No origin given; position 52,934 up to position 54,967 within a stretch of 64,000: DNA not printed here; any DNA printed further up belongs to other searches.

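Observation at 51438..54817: bc-type complex in which cytochrome c1 is replaced by a membrane-anchored 11-haem cytochrome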

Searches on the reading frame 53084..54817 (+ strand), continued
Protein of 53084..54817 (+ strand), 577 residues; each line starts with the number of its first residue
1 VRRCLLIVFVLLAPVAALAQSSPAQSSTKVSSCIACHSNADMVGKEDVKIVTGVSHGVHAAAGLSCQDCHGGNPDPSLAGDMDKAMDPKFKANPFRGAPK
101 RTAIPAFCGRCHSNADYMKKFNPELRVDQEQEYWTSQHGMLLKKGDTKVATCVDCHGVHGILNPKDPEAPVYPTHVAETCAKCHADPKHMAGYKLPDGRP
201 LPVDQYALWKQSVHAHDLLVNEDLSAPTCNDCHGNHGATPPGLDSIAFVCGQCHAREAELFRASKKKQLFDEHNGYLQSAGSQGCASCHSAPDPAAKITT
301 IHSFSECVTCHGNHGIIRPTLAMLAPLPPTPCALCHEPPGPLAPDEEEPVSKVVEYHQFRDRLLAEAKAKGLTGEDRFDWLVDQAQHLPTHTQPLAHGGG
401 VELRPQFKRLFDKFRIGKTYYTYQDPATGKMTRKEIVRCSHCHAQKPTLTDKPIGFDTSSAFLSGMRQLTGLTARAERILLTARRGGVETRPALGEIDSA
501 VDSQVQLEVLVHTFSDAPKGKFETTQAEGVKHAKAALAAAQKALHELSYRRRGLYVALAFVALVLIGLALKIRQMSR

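Call 64: find_encoding_contigs(protein=P0119, flank=10000, max_places=1)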
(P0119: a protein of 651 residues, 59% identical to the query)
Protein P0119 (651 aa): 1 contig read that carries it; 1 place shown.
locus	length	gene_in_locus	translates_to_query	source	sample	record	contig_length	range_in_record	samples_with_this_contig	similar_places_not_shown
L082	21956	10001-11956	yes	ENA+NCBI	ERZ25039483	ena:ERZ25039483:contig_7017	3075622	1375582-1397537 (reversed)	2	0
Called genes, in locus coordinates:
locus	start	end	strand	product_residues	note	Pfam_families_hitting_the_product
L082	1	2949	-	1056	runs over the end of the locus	PF17957:Big_7 (faint), PF00092:VWA (weak), PF13519:VWA_2 (weak)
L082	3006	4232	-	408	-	PF01266:DAO (faint), PF01494:FAD_binding_3, PF07992:Pyr_redox_2 (faint)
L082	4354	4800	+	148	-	-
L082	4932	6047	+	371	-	-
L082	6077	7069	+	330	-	PF00145:DNA_methylase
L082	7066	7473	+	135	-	PF01894:YjbQ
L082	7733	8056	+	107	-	-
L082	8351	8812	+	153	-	PF25471:TM_PetC, PF00355:Rieske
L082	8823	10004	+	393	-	PF00033:Cytochrome_B, PF13631:Cytochrom_B_N_2, PF00032:Cytochrom_B_C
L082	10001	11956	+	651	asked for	PF14522:Cytochrome_C7 (faint), PF14537:Cytochrom_c3_2 (faint), PF22113:Mtrc-MtrF_II-IV_dom (faint), PF09699:Paired_CXXCH_1 (faint)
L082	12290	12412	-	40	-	-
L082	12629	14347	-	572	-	-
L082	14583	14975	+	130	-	PF13442:Cytochrome_CBB3 (weak), PF00034:Cytochrom_C (weak)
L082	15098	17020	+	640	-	PF02085:Cytochrom_CIII (faint), PF09699:Paired_CXXCH_1 (faint), PF14537:Cytochrom_c3_2 (faint), PF14522:Cytochrome_C7 (faint), PF01292:Ni_hydr_CYTB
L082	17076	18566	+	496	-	PF03264:Cytochrom_NNT, PF14522:Cytochrome_C7 (faint)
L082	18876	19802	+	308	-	PF14522:Cytochrome_C7 (faint), PF14537:Cytochrom_c3_2 (faint), PF22113:Mtrc-MtrF_II-IV_dom (weak), PF13435:Cytochrome_C554 (faint), PF22678:Cytochrom_c_NrfB-like, PF09699:Paired_CXXCH_1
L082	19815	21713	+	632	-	PF11854:MtrB_PioB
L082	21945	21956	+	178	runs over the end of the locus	PF00403:HMA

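Call 65: find_encoding_contigs(protein=P0094, flank=10000, max_places=1)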
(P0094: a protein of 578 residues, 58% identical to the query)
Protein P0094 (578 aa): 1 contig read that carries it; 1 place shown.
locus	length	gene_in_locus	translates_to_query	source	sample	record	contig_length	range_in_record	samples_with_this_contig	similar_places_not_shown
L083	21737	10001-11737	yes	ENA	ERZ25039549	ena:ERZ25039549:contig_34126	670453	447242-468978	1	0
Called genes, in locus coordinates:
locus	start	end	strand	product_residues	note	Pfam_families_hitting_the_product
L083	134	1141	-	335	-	PF00248:Aldo_ket_red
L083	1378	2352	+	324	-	-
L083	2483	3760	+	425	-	PF09298:FAA_hydrolase_N, PF01557:FAA_hydrolase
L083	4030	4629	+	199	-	PF12840:HTH_20, PF25212:HVO_A0114 (weak)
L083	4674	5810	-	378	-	PF03977:OAD_beta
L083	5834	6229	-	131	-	PF25919:BSH_CusB (faint), PF25917:BSH_RND, PF25973:BSH_CzcB (faint), PF25984:BSH_YknX (faint), PF25997:BSH_YhbJ (weak), PF00364:Biotin_lipoyl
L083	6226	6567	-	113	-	PF04277:OAD_gamma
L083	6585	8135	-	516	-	PF01039:Carboxyl_trans, PF03255:ACCA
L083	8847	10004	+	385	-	PF00033:Cytochrome_B, PF13631:Cytochrom_B_N_2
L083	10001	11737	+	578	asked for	PF22113:Mtrc-MtrF_II-IV_dom (faint), PF09699:Paired_CXXCH_1 (faint), PF14522:Cytochrome_C7 (faint), PF14537:Cytochrom_c3_2 (weak)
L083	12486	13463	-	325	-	PF14522:Cytochrome_C7 (faint), PF22113:Mtrc-MtrF_II-IV_dom (faint), PF14537:Cytochrom_c3_2 (faint), PF02335:Cytochrom_C552 (weak)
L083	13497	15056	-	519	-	-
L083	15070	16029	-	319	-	PF22113:Mtrc-MtrF_II-IV_dom (faint), PF22678:Cytochrom_c_NrfB-like (faint), PF14522:Cytochrome_C7 (faint), PF09699:Paired_CXXCH_1, PF14537:Cytochrom_c3_2 (weak), PF09699:Paired_CXXCH_1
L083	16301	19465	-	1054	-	-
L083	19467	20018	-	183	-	-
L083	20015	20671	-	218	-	-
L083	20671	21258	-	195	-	-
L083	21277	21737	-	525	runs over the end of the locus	-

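Call 66: find_encoding_contigs(protein=P0050, flank=10000, max_places=1)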
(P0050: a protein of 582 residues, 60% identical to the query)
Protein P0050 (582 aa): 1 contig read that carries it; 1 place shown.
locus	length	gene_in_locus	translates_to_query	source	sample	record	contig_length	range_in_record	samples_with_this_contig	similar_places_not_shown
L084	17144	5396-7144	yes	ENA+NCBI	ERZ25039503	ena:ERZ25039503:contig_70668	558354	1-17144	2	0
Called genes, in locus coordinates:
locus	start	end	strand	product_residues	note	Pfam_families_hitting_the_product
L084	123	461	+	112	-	-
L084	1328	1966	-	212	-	PF01797:Y1_Tnp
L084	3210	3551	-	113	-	PF00034:Cytochrom_C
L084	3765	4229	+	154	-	PF25471:TM_PetC (weak), PF00355:Rieske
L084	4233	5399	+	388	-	PF00033:Cytochrome_B, PF13631:Cytochrom_B_N_2, PF00032:Cytochrom_B_C (weak)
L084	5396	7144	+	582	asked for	PF14522:Cytochrome_C7 (faint), PF22113:Mtrc-MtrF_II-IV_dom (faint), PF22678:Cytochrom_c_NrfB-like (faint), PF09699:Paired_CXXCH_1 (faint), PF14537:Cytochrom_c3_2 (weak)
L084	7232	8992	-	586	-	-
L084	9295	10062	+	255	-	-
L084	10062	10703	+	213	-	-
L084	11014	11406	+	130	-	-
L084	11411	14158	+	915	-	PF01839:FG-GAP (faint), PF13517:FG-GAP_3, PF07593:UnbV_ASPIC, PF13428:TPR_14 (faint), PF07719:TPR_2 (faint), PF13432:TPR_16 (weak), PF14559:TPR_19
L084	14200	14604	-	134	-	PF10861:DUF2784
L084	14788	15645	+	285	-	-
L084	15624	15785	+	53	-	-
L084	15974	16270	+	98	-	PF01381:HTH_3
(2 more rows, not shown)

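Call 75: find_homologous_proteins(query=L063:7896-9245:+)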
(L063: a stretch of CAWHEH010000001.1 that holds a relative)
Query L063:7896-9245:+ (449 aa): 7120 proteins with E <= 0.001 among 8000 candidates; the best 120 are listed.
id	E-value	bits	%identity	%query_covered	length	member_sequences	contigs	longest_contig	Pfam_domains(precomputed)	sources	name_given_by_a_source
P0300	0.0e+0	1018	100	100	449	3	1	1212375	PF09699.16,PF14537.12,PF13435.12,PF02085.22,PF14522.12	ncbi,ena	-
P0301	0.0e+0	1012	100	100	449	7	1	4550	PF09699.16,PF14537.12,PF13435.12,PF02085.22,PF14522.12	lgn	-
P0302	3.4e-275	930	92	100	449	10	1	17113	PF09699.16,PF14537.12,PF13435.12,PF22678.2,PF02085.22,PF14522.12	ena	-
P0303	9.6e-273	922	91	100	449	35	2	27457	PF09699.16,PF14537.12,PF13435.12,PF22678.2,PF02085.22,PF14522.12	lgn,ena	-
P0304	1.0e-271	919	95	95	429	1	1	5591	PF09699.16,PF14537.12,PF13435.12,PF02085.22,PF14522.12,PF22113.2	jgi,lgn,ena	-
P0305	2.3e-270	914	90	100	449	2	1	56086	PF09699.16,PF14537.12,PF13435.12,PF02085.22,PF14522.12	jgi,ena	-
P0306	1.3e-258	876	85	100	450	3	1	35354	PF09699.16,PF14537.12,PF13435.12,PF22678.2,PF02085.22,PF14522.12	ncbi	-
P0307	1.3e-257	872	85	100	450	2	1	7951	PF09699.16,PF14537.12,PF13435.12,PF22678.2,PF02085.22,PF14522.12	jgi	jgi:predicted CXXCH cytochrome family protein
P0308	2.4e-257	872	90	93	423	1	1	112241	PF09699.16,PF14537.12,PF13435.12,PF22678.2,PF02085.22,PF14522.12,PF22113.2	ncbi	-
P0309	4.0e-257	871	93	91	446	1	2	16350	PF09699.16,PF14537.12,PF13435.12,PF22678.2,PF02085.22,PF14522.12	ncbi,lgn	ncbi:MAG: cytochrome c3 family protein [Pyrinomonadaceae bacterium]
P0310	4.2e-251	851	89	93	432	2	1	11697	PF09699.16,PF14537.12,PF13435.12,PF22678.2,PF02085.22,PF14522.12,PF22113.2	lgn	-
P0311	2.4e-249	845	85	95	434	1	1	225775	PF09699.16,PF14537.12,PF13435.12,PF22678.2,PF02085.22,PF14522.12,PF22113.2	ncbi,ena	-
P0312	4.8e-249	844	88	89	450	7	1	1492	PF09699.16,PF14537.12,PF13435.12,PF22678.2,PF02085.22,PF14522.12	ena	-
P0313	2.3e-248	842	85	95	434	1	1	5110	PF09699.16,PF14537.12,PF13435.12,PF22678.2,PF02085.22,PF14522.12,PF22113.2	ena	-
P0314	2.3e-248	842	82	100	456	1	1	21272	PF09699.16,PF14537.12,PF13435.12,PF22678.2,PF02085.22,PF14522.12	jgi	jgi:predicted CXXCH cytochrome family protein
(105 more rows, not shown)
